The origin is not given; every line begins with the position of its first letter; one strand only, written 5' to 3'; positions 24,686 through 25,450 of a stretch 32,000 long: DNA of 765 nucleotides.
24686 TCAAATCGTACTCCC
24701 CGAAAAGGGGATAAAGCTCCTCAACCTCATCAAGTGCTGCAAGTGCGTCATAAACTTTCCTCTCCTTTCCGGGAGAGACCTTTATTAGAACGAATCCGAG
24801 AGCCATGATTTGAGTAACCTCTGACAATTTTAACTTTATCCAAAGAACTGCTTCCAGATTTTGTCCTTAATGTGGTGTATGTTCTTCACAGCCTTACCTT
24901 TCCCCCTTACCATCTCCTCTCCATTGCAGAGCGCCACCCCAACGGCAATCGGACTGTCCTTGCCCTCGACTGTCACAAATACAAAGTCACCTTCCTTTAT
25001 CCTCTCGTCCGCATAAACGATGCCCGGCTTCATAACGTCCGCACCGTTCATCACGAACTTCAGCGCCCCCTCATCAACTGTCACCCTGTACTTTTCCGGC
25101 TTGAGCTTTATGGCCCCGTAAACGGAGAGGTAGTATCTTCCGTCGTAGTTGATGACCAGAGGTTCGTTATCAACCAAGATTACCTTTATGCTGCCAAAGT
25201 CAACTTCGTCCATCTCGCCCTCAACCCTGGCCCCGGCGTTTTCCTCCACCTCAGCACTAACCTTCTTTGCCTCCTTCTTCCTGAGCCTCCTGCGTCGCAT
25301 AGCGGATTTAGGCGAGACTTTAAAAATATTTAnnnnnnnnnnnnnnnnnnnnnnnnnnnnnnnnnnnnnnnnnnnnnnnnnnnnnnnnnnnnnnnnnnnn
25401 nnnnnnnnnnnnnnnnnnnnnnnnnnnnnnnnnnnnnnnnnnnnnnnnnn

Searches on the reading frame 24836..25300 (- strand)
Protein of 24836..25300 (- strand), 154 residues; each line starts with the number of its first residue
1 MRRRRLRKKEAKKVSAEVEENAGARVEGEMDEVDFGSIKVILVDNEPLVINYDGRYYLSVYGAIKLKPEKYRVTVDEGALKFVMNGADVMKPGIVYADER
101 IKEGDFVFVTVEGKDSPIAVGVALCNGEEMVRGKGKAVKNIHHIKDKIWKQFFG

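Call 3: search_protein_families(library=pfam, proteins=[window:24836-25300:-], max_evalue=0.1)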
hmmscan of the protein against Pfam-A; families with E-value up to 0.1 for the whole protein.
window:24836-25300:- (154 aa): 4 families
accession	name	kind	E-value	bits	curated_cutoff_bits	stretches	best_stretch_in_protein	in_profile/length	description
PF01472.26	PUA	-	1.2e-21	76.8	24.8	1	72-144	2-73/74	PUA domain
PF03657.19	UPF0113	-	0.00013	22.6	23.8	1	73-141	2-64/73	UPF0113 PUA domain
PF09183.16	DUF1947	-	0.0021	18.6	22.5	1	6-54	5-53/65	Domain of unknown function (DUF1947)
PF19005.6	DUF5734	-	0.036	14.8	27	0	61-85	5-27/83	Domain of unknown function (DUF5734)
